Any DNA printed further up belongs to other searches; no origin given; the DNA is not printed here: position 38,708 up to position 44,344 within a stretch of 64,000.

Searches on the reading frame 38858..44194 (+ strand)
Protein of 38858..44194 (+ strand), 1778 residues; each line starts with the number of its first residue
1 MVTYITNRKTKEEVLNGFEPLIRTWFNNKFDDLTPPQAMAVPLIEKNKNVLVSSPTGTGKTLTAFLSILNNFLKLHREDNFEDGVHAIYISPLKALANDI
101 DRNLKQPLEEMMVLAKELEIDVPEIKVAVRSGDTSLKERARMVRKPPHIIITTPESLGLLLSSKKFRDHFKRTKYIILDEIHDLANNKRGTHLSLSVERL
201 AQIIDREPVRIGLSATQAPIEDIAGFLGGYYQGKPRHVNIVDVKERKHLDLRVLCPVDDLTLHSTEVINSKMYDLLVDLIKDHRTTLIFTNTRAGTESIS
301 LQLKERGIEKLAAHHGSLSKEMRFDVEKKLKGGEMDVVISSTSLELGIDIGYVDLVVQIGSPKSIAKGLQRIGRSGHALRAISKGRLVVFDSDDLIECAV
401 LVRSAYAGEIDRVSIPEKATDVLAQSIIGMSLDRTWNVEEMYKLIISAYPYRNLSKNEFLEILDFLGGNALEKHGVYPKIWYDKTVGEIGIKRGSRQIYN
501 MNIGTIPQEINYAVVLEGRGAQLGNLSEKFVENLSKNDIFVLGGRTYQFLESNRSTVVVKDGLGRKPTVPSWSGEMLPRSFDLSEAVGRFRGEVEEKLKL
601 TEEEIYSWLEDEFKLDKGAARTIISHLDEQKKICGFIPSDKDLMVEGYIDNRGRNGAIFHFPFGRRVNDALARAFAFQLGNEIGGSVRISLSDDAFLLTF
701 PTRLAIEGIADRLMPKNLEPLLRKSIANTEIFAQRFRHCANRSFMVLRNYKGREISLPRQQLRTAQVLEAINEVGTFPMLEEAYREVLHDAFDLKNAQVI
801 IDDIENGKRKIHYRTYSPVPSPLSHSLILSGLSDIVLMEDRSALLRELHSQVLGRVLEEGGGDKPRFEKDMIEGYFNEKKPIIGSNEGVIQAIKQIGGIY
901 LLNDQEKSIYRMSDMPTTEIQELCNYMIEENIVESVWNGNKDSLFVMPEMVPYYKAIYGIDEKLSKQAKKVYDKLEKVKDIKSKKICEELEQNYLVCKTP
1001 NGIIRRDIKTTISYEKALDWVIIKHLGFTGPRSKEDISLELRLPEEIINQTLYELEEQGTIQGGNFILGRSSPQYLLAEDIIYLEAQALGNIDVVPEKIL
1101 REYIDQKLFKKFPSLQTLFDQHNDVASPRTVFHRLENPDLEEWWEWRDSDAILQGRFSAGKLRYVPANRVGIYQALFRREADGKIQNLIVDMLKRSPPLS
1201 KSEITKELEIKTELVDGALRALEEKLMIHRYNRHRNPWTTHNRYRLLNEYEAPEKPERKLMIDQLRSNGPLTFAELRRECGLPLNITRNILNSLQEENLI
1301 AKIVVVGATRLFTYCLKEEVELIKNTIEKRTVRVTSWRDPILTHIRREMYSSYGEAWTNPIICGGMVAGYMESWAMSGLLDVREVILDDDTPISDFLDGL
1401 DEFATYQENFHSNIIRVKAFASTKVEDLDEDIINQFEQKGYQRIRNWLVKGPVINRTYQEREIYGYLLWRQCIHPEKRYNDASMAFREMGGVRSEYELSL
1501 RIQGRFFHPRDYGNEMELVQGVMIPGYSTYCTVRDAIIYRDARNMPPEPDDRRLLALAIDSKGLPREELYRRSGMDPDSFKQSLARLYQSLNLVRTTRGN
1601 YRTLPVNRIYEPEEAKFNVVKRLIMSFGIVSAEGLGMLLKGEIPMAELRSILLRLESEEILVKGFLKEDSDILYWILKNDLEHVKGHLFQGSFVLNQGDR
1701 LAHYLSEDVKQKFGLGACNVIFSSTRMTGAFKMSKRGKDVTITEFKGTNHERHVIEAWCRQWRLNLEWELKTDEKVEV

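Call 57: search_protein_families(library=pfam, proteins=[window:38858-44194:+], max_evalue=0.001)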
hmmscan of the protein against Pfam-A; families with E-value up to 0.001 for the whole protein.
window:38858-44194:+ (1778 aa): 12 families
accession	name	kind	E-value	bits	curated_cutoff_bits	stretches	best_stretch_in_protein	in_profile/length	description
PF08494.16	DEAD_assoc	-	6.6e-52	176.6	23.5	1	637-824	1-191/191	DEAD/H associated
PF19306.5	WH_Lhr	-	2.5e-32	112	27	1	407-566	5-165/168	Large helicase-related protein, winged helix domain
PF00270.35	DEAD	-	2.6e-32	112.3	26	1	34-220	1-164/167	DEAD/DEAH box helicase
PF00271.37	Helicase_C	-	1.1e-17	64.7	23.5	1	274-377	4-108/110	Helicase conserved C-terminal domain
PF04851.21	ResIII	-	1.4e-12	48.3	22.5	1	37-216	20-161/164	Type III restriction enzyme, res subunit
PF06224.18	AlkZ-like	-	3.4e-05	24.1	25.9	0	1178-1306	82-220/329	DNA glycosylase AlkZ-like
PF24270.1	HTH_Cmi2_C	-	0.00013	22.7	27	0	1179-1232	70-122/125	Cmi2, C-terminal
PF02002.24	TFIIE_alpha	-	0.00013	22.2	22.9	0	1182-1251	11-79/105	TFIIE alpha subunit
PF12802.13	MarR_2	-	0.00017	22.1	27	0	1263-1302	12-52/61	MarR family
PF01978.25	TrmB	-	0.00034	20.8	25.6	0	1267-1303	19-55/68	Sugar-specific transcriptional regulator TrmB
PF08221.17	HTH_9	-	0.00057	20.4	23.4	0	1264-1300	21-57/62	RNA polymerase III subunit RPC82 helix-turn-helix domain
PF24741.1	AlkZ-rel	-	0.00079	19.4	26.5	0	941-987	68-123/221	AlkZ related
